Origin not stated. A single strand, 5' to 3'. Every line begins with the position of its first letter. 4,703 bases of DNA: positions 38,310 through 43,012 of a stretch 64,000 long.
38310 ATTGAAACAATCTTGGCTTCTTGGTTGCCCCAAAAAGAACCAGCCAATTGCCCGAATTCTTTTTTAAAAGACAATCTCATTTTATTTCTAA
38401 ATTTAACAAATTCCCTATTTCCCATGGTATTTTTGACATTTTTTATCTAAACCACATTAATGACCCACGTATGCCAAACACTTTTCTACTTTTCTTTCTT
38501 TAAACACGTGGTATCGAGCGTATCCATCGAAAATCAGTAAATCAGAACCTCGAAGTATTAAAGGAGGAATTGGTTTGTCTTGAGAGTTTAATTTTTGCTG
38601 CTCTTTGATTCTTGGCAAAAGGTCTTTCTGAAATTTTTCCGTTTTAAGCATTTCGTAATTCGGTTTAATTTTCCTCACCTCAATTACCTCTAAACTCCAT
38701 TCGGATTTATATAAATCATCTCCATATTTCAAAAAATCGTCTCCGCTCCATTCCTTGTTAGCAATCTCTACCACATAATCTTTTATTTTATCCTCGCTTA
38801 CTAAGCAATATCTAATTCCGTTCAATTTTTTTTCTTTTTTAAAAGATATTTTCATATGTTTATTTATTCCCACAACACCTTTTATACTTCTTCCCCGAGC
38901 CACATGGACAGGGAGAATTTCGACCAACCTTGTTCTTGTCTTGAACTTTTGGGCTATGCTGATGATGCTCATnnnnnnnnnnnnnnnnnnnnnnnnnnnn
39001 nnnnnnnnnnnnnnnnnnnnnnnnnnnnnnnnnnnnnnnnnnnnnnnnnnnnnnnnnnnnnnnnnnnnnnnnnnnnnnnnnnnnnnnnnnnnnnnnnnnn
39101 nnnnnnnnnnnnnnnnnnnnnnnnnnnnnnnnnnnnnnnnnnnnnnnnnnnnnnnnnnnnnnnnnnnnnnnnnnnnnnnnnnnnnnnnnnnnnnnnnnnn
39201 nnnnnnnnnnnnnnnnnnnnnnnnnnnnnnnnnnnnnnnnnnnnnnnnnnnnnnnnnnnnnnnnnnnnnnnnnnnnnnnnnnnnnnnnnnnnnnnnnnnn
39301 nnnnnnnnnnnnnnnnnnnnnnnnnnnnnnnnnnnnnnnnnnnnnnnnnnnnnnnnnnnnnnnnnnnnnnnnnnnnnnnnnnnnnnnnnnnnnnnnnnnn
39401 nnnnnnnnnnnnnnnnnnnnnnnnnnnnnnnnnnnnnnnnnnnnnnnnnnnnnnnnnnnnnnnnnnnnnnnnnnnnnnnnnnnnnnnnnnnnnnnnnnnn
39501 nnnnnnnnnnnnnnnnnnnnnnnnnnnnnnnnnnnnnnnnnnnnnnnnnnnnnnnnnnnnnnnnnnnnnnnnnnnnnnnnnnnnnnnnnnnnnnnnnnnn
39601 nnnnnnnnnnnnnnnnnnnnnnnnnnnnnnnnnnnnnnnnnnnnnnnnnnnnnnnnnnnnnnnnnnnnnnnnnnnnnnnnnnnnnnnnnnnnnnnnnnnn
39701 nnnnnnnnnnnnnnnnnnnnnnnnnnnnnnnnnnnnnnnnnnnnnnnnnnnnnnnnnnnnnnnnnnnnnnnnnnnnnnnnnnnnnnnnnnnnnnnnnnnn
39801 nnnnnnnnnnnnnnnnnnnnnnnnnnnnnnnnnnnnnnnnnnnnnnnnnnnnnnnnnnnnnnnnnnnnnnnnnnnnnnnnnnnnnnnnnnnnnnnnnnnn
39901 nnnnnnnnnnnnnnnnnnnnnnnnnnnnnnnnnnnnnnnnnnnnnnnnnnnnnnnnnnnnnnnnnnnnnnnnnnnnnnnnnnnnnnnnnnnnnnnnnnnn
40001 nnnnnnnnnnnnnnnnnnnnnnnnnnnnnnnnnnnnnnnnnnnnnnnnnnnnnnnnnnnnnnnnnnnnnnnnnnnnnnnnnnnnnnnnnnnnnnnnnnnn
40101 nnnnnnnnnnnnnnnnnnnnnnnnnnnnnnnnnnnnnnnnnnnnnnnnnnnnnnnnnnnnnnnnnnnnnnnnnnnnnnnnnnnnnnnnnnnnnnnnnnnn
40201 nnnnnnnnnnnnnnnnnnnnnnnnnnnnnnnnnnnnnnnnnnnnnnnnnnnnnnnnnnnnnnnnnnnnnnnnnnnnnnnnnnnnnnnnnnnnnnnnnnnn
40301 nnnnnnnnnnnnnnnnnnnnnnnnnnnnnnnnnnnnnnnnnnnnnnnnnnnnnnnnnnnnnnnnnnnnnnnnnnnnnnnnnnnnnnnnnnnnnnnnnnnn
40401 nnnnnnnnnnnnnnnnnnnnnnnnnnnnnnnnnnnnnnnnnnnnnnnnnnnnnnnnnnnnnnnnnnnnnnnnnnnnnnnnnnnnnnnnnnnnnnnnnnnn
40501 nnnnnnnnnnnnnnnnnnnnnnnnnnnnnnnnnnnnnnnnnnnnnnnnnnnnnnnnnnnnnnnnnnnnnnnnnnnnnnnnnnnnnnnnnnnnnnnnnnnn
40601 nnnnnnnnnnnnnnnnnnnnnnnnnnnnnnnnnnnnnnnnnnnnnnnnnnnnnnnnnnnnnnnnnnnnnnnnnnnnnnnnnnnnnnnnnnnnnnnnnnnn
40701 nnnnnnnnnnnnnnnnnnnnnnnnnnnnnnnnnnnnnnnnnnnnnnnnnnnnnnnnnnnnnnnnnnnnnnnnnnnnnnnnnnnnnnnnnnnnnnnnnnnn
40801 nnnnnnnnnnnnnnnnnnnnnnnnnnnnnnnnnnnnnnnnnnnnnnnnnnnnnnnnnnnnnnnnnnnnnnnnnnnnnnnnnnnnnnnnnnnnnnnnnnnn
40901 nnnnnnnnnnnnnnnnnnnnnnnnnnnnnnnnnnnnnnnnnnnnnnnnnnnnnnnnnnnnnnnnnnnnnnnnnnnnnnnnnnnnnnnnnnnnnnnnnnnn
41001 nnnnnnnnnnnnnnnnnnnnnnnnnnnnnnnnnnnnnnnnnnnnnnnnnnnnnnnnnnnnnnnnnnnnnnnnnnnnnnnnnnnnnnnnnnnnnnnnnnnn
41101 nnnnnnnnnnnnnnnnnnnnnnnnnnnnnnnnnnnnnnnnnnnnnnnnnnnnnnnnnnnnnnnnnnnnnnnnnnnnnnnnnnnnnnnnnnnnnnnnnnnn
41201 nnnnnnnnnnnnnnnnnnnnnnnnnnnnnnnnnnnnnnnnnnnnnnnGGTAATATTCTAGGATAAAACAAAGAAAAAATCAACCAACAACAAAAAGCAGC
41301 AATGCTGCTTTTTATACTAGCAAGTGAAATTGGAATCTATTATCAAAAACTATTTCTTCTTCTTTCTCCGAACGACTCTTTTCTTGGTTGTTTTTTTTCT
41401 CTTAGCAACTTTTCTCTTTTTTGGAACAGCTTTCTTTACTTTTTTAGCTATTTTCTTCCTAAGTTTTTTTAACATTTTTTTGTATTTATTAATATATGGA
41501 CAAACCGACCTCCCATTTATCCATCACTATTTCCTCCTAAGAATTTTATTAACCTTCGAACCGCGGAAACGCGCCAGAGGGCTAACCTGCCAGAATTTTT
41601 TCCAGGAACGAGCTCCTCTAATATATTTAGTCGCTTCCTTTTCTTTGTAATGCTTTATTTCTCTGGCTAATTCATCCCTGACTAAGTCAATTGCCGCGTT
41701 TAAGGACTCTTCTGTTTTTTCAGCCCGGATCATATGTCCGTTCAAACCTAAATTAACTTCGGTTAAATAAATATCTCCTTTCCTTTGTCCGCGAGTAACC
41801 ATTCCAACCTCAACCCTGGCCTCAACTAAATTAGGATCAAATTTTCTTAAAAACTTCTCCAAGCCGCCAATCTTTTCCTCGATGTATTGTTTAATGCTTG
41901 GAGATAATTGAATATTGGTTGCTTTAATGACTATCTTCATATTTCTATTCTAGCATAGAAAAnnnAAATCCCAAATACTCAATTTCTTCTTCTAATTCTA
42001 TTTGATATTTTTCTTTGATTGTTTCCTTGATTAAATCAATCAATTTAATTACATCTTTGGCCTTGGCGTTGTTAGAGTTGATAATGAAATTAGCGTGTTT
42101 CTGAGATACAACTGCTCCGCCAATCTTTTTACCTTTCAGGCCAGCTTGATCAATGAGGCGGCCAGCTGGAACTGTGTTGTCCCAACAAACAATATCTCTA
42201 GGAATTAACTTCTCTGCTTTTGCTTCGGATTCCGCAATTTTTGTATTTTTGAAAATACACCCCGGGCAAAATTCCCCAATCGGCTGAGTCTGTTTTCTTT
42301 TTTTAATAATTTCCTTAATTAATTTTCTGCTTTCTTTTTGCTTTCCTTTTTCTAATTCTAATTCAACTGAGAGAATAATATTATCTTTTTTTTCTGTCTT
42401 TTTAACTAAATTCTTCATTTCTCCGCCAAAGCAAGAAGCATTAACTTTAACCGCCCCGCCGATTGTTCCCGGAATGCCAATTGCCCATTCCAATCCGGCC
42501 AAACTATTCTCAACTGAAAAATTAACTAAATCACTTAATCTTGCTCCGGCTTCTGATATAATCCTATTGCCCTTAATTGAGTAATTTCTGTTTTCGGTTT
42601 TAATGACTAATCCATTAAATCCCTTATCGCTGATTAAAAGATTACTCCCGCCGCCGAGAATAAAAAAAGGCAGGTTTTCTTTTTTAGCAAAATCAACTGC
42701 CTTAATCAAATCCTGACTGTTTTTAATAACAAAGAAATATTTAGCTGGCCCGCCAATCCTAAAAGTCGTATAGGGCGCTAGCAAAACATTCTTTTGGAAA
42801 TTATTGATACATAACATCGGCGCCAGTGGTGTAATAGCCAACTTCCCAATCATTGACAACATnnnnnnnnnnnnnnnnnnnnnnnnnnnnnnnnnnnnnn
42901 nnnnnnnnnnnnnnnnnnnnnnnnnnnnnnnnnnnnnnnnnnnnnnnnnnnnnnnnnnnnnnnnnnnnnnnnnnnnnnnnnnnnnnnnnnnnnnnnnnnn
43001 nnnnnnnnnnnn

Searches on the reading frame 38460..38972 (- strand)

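Call 12: search_protein_families(library=pfam, proteins=[window:38460-38972:-], max_evalue=1)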
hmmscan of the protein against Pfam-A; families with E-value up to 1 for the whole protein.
window:38460-38972:- (171 aa): 1 family
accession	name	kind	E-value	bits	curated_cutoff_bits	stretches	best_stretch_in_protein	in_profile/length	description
PF15246.11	NCKAP5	-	0.03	14.4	27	1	29-127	69-164/310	Nck-associated protein 5, Peripheral clock protein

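Call 83: search_protein_families(library=phrogs, proteins=[window:38460-38972:-], max_evalue=0.01)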
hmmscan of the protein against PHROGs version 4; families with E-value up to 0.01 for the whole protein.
window:38460-38972:- (171 aa): 0 families

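Call 84: search_protein_families(library=ncbifam, proteins=[window:38460-38972:-], max_evalue=0.01)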
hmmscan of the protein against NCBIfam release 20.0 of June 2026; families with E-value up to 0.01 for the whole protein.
window:38460-38972:- (171 aa): 0 families

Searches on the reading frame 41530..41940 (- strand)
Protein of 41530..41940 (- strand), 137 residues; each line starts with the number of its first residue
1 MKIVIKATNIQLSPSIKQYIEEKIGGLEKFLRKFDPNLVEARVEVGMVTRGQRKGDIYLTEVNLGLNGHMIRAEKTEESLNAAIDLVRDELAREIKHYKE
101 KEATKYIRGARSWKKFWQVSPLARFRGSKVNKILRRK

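Call 78: search_protein_families(library=pfam, proteins=[window:41530-41940:-], max_evalue=0.001)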
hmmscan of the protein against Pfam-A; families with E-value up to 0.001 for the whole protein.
window:41530-41940:- (137 aa): 1 family
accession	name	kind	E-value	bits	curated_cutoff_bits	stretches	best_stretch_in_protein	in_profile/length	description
PF02482.25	Ribosomal_S30AE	-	1.1e-18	68.2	23.7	1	3-101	1-86/88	Sigma 54 modulation protein / S30EA ribosomal protein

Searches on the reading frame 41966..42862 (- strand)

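Call 78: search_protein_families(library=pfam, proteins=[window:41966-42862:-], max_evalue=0.001)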
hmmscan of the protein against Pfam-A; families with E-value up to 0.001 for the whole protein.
window:41966-42862:- (299 aa): 2 families
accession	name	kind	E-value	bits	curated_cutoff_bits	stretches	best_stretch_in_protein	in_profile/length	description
PF02873.21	MurB_C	-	6.7e-31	106.9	27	1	179-296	3-98/99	UDP-N-acetylenolpyruvoylglucosamine reductase, C-terminal domain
PF01565.28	FAD_binding_4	-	1.6e-19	70.4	26.4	1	41-154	2-120/139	FAD binding domain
